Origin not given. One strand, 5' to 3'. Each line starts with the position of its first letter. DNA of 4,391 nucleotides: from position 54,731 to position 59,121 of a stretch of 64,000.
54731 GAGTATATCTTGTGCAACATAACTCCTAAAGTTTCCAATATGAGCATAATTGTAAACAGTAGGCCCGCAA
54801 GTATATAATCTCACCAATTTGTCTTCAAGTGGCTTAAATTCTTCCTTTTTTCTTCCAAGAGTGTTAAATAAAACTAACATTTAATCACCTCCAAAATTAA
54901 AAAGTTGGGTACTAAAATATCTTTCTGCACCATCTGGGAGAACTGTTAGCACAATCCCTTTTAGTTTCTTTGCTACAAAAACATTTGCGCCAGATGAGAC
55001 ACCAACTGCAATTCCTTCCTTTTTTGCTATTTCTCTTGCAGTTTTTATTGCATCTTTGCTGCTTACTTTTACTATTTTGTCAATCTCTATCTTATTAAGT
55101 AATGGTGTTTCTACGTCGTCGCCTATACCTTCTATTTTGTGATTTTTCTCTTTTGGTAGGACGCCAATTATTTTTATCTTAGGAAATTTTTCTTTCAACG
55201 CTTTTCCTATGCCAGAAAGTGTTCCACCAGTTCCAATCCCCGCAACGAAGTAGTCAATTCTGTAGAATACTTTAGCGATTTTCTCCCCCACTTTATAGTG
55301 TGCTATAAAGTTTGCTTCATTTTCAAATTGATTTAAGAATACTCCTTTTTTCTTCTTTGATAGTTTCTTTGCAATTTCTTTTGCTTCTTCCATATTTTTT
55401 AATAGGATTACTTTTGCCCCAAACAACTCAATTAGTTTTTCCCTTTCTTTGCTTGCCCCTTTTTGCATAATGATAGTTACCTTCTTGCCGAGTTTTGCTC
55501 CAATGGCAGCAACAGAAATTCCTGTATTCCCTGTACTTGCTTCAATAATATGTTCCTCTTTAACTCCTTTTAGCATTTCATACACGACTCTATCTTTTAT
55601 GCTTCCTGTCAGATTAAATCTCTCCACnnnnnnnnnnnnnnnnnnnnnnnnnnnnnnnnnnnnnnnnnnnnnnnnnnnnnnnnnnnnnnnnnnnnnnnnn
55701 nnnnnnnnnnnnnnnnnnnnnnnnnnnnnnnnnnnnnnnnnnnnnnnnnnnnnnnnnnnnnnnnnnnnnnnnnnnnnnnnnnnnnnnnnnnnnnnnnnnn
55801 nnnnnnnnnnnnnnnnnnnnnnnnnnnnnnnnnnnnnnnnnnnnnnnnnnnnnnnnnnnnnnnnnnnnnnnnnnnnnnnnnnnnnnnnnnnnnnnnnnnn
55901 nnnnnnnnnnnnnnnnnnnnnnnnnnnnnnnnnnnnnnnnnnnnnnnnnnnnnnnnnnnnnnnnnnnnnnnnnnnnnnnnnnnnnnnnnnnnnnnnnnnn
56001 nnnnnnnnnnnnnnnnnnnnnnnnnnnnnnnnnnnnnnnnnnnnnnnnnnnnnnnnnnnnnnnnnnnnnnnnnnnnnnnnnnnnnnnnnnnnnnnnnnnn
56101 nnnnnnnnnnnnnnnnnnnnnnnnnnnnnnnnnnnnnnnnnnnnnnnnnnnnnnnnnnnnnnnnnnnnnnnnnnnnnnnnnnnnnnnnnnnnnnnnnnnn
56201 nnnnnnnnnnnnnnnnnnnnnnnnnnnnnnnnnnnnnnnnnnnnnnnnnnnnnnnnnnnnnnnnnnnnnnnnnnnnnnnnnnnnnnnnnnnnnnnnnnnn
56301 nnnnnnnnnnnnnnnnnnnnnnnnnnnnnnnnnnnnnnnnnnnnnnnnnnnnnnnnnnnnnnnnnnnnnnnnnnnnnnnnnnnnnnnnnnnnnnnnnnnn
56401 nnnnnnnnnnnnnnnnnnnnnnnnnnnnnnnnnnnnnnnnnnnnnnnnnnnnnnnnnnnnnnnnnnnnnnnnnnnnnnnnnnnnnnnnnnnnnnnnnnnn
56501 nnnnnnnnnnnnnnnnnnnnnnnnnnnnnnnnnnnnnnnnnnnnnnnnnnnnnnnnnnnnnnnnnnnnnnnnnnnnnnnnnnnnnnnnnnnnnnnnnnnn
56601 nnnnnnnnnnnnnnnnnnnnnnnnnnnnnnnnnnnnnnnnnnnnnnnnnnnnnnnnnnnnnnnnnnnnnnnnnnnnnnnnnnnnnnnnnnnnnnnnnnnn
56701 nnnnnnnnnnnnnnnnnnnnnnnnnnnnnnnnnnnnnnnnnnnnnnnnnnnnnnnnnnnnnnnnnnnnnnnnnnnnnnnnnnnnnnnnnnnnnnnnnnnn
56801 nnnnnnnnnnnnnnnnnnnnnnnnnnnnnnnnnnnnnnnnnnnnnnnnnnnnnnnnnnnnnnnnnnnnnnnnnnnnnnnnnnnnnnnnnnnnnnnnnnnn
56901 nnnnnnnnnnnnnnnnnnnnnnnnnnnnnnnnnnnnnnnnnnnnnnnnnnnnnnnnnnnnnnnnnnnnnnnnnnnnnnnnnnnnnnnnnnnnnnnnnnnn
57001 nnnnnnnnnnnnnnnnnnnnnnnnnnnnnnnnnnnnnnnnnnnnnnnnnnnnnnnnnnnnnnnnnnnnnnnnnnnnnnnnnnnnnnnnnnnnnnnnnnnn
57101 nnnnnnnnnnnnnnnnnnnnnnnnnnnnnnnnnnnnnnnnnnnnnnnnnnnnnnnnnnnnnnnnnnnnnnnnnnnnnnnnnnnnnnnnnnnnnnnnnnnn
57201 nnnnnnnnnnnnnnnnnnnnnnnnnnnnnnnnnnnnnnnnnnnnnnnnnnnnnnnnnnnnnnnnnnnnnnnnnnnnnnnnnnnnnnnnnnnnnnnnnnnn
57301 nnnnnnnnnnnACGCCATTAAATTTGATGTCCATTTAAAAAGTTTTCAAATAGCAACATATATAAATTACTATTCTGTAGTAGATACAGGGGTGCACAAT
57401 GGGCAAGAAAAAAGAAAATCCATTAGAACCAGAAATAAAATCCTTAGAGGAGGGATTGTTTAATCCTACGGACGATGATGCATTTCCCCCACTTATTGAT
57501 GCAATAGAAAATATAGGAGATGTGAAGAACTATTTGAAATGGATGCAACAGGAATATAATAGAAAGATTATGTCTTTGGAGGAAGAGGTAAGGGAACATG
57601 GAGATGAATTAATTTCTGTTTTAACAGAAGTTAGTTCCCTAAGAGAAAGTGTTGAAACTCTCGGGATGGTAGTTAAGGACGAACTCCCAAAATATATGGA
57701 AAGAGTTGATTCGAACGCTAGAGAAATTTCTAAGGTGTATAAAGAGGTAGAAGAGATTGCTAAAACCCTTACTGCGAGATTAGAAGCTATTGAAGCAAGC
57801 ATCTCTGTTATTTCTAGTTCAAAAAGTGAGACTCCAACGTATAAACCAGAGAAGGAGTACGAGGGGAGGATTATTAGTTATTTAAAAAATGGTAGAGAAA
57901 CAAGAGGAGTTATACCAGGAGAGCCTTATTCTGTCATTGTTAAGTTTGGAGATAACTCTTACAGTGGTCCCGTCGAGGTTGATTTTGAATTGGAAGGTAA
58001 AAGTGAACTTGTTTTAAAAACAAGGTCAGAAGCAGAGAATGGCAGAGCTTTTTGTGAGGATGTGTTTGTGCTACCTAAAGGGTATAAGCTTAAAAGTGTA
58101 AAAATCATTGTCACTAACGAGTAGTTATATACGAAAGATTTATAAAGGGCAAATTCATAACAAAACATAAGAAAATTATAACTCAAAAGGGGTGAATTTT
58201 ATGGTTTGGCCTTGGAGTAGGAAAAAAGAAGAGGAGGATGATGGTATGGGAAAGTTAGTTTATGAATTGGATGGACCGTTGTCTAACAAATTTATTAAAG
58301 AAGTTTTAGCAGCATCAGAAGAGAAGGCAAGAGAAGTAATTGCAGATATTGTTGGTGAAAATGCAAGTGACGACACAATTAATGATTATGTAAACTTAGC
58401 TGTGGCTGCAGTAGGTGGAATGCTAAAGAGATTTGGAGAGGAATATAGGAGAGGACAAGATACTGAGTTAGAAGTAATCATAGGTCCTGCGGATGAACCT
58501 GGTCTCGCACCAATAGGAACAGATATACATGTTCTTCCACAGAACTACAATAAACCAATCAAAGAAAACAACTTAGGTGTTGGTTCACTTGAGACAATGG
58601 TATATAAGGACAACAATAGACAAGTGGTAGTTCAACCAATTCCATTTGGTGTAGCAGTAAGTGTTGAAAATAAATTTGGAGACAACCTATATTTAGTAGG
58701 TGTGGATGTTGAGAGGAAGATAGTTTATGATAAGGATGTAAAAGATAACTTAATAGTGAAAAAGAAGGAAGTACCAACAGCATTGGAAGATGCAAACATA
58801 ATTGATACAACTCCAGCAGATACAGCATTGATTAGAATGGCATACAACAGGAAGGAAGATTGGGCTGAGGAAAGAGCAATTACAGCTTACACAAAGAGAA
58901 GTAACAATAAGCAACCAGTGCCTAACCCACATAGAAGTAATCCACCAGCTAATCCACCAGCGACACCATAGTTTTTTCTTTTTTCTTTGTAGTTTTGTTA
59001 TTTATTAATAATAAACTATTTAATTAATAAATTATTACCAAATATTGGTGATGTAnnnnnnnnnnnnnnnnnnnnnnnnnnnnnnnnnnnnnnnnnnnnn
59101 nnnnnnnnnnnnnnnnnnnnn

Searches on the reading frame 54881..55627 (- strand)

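Call 6: search_protein_families(library=pfam, proteins=[window:54881-55627:-], max_evalue=0.001)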
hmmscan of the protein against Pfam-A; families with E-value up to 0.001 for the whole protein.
window:54881-55627:- (248 aa): 1 family
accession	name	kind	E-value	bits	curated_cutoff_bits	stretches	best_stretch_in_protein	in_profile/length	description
PF00291.31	PALP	-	7.1e-54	183.6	35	1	1-224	28-285/295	Pyridoxal-phosphate dependent enzyme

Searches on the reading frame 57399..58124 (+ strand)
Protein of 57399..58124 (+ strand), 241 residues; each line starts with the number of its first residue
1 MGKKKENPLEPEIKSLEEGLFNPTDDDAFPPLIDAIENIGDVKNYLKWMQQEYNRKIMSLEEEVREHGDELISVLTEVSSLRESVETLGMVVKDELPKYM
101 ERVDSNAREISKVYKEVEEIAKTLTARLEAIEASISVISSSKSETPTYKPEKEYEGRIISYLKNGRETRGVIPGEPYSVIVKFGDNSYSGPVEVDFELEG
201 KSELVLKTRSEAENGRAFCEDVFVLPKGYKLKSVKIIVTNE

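Call 3: search_protein_families(library=pfam, proteins=[window:57399-58124:+], max_evalue=1)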
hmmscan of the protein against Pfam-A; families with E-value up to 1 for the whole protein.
window:57399-58124:+ (241 aa): 32 families (the best 25 are shown)
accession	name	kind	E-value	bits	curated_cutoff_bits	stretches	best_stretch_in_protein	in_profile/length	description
PF25764.1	KIF21A_4th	-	5.7e-05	23.3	33.1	1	44-123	50-129/183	KIF21A-like domain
PF04108.17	ATG17_like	-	0.0024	17.9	43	1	39-149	146-267/355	Autophagy protein ATG17-like domain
PF07889.17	DUF1664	-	0.0033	17.9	34.6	1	32-88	64-120/124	Protein of unknown function (DUF1664)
PF01442.23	Apolipoprotein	-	0.0038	17.4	90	1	43-133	54-150/190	Apolipoprotein A1/A4/E domain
PF00038.26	Filament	-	0.005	17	40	1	43-134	184-271/313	Intermediate filament protein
PF04949.18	Transcrip_act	-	0.012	16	27.5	1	67-166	20-121/154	Transcriptional activator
PF05130.17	FlgN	-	0.02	15.7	30.5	1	51-155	47-146/147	FlgN protein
PF00804.31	Syntaxin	-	0.024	14.9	26.7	1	70-138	10-77/157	Syntaxin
PF05377.16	FlaC_arch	-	0.041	14.7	27.8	0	56-94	1-39/55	Flagella accessory protein C (FlaC)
PF09537.16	DUF2383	-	0.045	14.3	30.8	1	35-116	23-107/111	Domain of unknown function (DUF2383)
PF15665.10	FAM184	-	0.048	13.7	32.7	1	52-132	50-127/211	Family with sequence similarity 184, A and B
PF03400.19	DDE_Tnp_IS1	-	0.064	14.1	24.1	1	43-132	17-104/131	IS1 transposase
PF11932.13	DUF3450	-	0.067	12.9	32.6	1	36-131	18-112/241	Protein of unknown function (DUF3450)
PF20379.3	DUF6674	-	0.071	13.2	28.5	1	37-124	73-156/251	Family of unknown function (DUF6674)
PF09177.16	STX6_10_61_N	-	0.1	13.6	29.4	1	105-144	34-73/99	Syntaxin 6/10/61, N-terminal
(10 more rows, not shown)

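Call 33: search_protein_families(library=ncbifam, proteins=[window:57399-58124:+], max_evalue=0.1)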
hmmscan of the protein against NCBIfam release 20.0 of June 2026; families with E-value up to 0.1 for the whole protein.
window:57399-58124:+ (241 aa): 9 families
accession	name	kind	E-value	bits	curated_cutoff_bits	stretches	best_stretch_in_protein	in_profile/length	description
NF045487.1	ASRP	equivalog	0.0017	17.1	300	1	51-146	358-449/593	archaea-specific SMC-related protein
TIGR02169.1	SMC_prok_A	equivalog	0.0018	16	729.4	1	34-152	834-950/1165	chromosome segregation protein SMC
NF003034.1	PRK03918.1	equivalog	0.0021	16.1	700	1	38-145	166-340/878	DNA double-strand break repair ATPase Rad50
NF047515.1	SpiroCoCo_C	equivalog_domain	0.0043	16.3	125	1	51-144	117-205/313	SpiroCoCo family coiled-coil protein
NF043058.1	T4SS_LegC2C7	subfamily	0.018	14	350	1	47-138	153-243/348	LegC2/C7 family Dot/Icm T4SS effector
TIGR02168.1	SMC_prok_B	equivalog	0.022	12.5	567.35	1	53-137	328-411/1181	chromosome segregation protein SMC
TIGR04527.1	mycoplas_twoTM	subfamily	0.028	14.1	125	1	42-144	38-132/248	MG_279/MG_280 family protein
TIGR04523.1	Mplasa_alph_rch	subfamily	0.087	10.7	270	0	46-144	559-663/745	helix-rich protein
NF008261.0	PRK11032.1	equivalog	0.089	12.8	183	0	49-120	4-72/160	zinc ribbon-containing protein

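Call 66: search_protein_families(library=padloc, proteins=[window:57399-58124:+], max_evalue=0.01)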
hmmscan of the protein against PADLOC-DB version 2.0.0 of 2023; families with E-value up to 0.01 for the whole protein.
window:57399-58124:+ (241 aa): 10 families
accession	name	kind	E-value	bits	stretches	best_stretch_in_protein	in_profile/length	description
PDLC00006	DruC1|DruC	-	0.00062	16.4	1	32-145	169-278/626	Unknown function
PDLC03865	LmuB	-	0.0016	14.7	1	41-154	566-684/1007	-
PDLC03862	LmuB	-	0.0018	14.7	1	46-163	188-305/643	-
PDLC02747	PbeC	-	0.0023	14.9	1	37-133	383-481/632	PbeC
PDLC00580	JetC3|JetC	-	0.0027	14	1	42-146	250-353/1068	DUF3584 domain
PDLC03867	LmuB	-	0.003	14.1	1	44-163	335-457/605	-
PDLC01032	Csx1/Csm6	-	0.004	14.5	1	48-142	310-391/412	CARF+HEPN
PDLC03863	LmuB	-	0.0043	13.8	1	38-141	338-440/610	-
PDLC00551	JetC2|JetC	-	0.0071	12.2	1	45-155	738-846/1365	DUF3584 domain; MukB-like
PDLC00512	JetC1|JetC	-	0.0099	11.9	0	43-143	806-901/1123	DUF3584 domain; MukB-like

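Call 67: search_protein_families(library=phrogs, proteins=[window:57399-58124:+], max_evalue=0.01)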
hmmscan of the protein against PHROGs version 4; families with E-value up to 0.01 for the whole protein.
window:57399-58124:+ (241 aa): 1 family
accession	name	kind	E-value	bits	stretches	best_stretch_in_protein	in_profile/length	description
phrog_18076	-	other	0.00057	21.2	1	35-94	40-99/106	hol-like chemotaxis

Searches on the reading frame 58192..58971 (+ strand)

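Call 3: search_protein_families(library=pfam, proteins=[window:58192-58971:+], max_evalue=1)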
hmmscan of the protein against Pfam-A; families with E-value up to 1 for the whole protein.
window:58192-58971:+ (259 aa): 1 family
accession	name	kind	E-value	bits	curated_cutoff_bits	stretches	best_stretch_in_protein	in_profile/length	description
PF16843.10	Get5_bdg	-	0.092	12.7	25.3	1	114-144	19-49/53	Binding domain to Get4 on Get5, Golgi to ER traffic protein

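Call 33: search_protein_families(library=ncbifam, proteins=[window:58192-58971:+], max_evalue=0.1)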
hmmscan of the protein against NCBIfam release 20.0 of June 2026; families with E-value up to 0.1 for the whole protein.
window:58192-58971:+ (259 aa): 0 families

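Call 66: search_protein_families(library=padloc, proteins=[window:58192-58971:+], max_evalue=0.01)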
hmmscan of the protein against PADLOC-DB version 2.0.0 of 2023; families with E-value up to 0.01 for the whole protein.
window:58192-58971:+ (259 aa): 0 families

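Call 67: search_protein_families(library=phrogs, proteins=[window:58192-58971:+], max_evalue=0.01)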
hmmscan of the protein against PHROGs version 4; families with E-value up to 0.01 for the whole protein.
window:58192-58971:+ (259 aa): 0 families
